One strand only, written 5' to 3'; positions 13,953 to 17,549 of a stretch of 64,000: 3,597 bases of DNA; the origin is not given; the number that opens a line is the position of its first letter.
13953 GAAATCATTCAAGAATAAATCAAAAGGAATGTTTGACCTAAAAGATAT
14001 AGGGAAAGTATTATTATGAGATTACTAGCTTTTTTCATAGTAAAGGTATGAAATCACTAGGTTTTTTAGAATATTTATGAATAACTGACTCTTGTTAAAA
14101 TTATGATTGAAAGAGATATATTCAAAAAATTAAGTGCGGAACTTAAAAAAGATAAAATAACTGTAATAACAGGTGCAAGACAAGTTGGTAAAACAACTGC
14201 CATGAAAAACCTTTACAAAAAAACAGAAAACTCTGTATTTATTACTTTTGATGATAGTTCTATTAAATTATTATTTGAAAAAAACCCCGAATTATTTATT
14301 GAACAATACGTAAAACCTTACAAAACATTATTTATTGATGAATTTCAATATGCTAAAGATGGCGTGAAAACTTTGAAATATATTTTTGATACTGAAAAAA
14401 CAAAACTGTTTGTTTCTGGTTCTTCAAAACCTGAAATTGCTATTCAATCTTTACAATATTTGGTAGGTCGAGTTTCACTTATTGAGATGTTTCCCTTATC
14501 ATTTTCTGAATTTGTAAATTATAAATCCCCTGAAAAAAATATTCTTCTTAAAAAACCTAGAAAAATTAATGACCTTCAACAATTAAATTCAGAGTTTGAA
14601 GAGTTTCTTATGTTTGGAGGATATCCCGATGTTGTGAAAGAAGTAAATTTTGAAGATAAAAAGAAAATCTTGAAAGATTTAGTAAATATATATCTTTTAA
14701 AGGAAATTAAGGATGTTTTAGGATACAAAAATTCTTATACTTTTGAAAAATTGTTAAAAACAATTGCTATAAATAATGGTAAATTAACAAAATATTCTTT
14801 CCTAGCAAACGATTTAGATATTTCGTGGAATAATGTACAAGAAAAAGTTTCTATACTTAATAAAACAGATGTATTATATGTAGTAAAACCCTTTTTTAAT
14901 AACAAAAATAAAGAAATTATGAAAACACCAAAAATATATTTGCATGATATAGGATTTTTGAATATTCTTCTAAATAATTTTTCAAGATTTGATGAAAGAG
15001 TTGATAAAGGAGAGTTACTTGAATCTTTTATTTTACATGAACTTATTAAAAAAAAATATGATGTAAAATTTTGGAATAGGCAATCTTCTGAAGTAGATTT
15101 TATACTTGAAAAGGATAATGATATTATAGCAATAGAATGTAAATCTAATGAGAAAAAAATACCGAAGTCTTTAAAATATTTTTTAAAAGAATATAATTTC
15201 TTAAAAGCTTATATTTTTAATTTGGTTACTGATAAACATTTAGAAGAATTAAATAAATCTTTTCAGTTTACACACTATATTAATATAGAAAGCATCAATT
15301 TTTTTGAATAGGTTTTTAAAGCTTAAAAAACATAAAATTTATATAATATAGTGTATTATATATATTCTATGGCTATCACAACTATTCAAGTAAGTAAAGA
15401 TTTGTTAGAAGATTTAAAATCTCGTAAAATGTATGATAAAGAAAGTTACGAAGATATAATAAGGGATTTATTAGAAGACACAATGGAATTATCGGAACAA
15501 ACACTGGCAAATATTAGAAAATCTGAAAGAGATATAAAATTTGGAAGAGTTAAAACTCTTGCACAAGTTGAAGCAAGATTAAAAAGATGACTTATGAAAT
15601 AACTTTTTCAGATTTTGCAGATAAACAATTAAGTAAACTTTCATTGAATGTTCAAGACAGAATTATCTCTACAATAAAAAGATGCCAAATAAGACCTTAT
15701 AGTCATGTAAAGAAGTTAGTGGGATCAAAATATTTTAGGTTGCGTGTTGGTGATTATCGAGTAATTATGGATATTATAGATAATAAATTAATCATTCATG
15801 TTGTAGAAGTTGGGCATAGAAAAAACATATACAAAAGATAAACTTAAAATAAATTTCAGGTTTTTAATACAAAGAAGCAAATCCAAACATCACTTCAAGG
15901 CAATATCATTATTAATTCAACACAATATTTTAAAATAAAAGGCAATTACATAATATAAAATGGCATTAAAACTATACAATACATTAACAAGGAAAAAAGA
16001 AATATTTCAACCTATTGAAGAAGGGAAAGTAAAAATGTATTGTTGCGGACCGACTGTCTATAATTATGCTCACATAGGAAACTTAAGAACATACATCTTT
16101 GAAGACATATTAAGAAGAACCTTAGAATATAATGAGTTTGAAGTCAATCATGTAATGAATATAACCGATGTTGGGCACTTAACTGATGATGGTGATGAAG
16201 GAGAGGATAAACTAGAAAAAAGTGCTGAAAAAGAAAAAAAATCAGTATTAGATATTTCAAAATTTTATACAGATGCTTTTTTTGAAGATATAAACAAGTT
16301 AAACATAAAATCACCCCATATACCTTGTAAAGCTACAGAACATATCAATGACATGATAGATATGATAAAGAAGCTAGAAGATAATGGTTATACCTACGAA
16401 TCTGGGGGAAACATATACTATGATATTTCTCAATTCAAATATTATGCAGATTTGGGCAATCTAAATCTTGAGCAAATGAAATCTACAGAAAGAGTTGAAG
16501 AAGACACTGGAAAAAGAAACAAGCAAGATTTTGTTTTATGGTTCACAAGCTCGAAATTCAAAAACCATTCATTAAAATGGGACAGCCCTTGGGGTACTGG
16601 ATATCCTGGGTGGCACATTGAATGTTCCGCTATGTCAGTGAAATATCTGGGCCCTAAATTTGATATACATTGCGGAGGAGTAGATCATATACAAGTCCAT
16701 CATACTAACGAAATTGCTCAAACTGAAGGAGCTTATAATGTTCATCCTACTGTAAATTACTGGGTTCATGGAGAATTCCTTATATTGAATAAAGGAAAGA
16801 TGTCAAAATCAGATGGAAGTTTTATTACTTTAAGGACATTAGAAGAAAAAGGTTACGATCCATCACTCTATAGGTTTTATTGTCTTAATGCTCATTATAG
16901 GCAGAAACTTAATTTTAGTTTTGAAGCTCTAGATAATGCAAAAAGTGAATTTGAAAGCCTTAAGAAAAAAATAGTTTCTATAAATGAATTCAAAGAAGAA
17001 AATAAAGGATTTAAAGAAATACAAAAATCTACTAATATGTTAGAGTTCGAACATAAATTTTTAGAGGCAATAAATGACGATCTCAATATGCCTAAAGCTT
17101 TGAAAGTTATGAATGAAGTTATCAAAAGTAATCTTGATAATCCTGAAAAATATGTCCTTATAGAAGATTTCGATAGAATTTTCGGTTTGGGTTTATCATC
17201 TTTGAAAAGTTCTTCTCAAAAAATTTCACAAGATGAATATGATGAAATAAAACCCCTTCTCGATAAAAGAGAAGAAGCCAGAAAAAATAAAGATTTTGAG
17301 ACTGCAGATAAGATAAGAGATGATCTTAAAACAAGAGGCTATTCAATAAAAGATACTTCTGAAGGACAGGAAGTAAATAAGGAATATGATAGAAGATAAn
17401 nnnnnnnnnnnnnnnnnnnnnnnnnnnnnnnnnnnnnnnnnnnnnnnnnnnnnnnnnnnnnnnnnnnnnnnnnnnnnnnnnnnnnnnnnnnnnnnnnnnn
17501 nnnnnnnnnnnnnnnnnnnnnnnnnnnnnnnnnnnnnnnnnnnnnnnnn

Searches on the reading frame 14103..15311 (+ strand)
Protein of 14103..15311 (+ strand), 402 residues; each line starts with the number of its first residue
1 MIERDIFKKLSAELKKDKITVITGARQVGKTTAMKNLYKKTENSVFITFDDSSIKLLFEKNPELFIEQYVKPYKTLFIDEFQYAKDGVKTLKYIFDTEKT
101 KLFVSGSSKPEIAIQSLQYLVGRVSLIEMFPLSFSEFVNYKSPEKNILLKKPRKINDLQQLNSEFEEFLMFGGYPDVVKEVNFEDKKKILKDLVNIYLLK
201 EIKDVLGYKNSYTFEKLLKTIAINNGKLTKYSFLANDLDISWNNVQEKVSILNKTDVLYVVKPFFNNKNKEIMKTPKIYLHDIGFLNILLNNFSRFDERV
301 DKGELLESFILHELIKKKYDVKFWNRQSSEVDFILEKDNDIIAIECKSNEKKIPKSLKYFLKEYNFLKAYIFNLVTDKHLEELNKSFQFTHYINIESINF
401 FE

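Call 88: search_protein_families(library=pfam, proteins=[window:14103-15311:+], max_evalue=0.00001)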
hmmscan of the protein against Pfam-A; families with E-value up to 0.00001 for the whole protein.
window:14103-15311:+ (402 aa): 2 families
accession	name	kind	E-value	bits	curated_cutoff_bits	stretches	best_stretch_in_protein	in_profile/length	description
PF13635.12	DUF4143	-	1.7e-29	103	28.1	1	201-349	3-160/160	Domain of unknown function (DUF4143)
PF13173.12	AAA_14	-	4.1e-29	101.6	27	1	17-137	2-128/129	AAA domain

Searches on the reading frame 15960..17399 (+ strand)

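Call 88: search_protein_families(library=pfam, proteins=[window:15960-17399:+], max_evalue=0.00001)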
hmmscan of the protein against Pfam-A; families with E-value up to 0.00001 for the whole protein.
window:15960-17399:+ (479 aa): 4 families
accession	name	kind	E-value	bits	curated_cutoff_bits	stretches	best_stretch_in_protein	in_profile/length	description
PF01406.26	tRNA-synt_1e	-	2e-98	329.9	27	1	16-328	2-300/301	tRNA synthetases class I (C) catalytic domain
PF09334.17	tRNA-synt_1g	-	4.7e-13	49.1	20.1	1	34-164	11-132/391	tRNA synthetases class I (M)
PF01921.24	tRNA-synt_1f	-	9.3e-10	38.4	27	1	235-350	236-352/360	tRNA synthetases class I (K)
PF23493.1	CysS_C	-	2.4e-08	34.4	23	1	429-472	7-50/51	Cysteinyl-tRNA ligase anticodon binding domain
